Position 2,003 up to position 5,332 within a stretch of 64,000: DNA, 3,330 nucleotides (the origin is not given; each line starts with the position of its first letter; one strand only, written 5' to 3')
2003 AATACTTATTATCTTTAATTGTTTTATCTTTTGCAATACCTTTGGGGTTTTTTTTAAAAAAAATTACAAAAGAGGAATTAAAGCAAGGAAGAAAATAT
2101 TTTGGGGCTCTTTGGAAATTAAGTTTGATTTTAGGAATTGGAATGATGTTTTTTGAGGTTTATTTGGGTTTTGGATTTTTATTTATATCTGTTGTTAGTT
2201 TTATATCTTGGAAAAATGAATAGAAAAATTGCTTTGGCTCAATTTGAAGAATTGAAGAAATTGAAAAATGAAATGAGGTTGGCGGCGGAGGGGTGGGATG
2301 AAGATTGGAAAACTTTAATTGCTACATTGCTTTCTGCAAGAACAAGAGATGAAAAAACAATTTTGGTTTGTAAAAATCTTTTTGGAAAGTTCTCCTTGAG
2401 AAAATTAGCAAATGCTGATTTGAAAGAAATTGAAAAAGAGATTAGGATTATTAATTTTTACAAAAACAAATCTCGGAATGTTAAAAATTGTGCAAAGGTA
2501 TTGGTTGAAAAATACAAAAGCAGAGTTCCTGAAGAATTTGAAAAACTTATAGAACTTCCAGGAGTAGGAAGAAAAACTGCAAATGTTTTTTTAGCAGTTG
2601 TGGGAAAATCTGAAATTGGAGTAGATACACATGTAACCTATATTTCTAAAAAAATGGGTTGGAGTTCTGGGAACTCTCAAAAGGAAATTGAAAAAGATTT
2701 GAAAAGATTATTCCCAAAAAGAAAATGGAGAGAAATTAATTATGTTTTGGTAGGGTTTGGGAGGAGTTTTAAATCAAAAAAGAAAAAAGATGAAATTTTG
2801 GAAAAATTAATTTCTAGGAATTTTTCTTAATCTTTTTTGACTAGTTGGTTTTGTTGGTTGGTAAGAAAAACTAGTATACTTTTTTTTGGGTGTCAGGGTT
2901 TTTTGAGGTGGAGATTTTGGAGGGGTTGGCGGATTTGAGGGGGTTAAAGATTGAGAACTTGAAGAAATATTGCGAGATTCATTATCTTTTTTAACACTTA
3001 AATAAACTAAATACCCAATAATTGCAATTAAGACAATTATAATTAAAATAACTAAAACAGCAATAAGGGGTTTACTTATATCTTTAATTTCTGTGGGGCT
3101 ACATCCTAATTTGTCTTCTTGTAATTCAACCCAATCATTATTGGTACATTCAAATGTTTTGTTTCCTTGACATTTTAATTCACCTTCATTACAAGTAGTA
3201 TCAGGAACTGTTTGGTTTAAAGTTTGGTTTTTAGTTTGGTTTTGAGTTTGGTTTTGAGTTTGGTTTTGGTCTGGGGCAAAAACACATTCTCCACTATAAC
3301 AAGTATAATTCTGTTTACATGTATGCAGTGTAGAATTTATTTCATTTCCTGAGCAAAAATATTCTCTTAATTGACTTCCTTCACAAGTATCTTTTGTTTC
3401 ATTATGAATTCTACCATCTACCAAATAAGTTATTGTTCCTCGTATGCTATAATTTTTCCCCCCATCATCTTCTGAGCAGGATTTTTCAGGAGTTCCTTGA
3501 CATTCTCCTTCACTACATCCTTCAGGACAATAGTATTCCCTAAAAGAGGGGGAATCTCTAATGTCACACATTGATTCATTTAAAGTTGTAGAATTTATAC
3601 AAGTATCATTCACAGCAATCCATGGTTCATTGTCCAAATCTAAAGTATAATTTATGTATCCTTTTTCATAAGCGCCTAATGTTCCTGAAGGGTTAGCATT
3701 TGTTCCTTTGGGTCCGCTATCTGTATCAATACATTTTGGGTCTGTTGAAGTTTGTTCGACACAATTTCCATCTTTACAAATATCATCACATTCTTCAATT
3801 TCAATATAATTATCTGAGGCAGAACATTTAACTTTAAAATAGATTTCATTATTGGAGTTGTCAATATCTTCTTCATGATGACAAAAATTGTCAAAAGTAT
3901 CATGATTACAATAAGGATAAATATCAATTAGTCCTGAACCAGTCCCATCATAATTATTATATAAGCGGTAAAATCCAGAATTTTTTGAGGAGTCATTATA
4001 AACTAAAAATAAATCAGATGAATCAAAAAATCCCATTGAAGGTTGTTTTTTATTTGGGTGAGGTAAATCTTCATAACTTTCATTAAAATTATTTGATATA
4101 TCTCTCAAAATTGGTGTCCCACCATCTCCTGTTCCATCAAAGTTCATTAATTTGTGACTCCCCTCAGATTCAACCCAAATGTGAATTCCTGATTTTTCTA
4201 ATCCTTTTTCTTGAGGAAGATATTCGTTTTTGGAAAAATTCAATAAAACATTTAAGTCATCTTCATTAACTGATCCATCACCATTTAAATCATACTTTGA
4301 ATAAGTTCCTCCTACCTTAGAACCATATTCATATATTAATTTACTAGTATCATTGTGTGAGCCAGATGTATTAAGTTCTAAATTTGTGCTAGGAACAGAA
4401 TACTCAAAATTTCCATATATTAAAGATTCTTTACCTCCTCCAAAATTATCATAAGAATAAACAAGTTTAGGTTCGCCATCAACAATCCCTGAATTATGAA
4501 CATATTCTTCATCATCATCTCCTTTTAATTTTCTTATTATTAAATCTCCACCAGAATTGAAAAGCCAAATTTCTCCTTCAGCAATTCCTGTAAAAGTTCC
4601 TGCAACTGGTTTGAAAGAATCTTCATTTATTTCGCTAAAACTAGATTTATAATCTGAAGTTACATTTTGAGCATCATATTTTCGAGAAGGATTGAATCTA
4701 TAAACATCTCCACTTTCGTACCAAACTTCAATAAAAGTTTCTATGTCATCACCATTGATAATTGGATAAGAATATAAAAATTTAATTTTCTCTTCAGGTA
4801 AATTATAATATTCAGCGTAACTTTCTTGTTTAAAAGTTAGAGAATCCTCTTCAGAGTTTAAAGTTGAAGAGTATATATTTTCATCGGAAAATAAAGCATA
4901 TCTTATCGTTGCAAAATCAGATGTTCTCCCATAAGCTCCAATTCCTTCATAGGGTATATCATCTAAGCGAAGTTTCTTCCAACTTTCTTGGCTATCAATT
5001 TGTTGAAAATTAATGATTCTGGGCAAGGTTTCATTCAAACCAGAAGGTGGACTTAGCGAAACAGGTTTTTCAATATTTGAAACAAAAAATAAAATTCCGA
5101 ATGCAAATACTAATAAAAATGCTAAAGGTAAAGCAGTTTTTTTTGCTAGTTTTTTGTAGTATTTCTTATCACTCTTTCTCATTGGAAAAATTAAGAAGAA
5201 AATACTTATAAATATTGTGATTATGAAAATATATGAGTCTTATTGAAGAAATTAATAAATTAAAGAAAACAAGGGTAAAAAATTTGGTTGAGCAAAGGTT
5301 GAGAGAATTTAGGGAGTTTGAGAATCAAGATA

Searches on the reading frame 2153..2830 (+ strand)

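Call 15: search_protein_families(library=pfam, proteins=[window:2153-2830:+], max_evalue=0.01)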
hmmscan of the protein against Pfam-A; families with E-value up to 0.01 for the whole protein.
window:2153-2830:+ (225 aa): 3 families
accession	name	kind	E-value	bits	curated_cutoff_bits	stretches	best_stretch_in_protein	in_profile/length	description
PF00730.31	HhH-GPD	-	1e-19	71.3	26.2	1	56-189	1-108/108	HhH-GPD superfamily base excision DNA repair protein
PF00633.29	HHH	-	2.9e-06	27.3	24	1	121-148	2-29/30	Helix-hairpin-helix motif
PF14520.12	HHH_5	-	0.0029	18.5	27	0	129-147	1-19/57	Helix-hairpin-helix domain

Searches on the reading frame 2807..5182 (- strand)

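Call 15: search_protein_families(library=pfam, proteins=[window:2807-5182:-], max_evalue=0.01)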
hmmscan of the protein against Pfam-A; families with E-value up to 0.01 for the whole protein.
window:2807-5182:- (791 aa): 1 family
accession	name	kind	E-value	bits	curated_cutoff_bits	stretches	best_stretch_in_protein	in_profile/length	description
PF02009.21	RIFIN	-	0.0005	20.5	32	1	609-726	189-306/327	Rifin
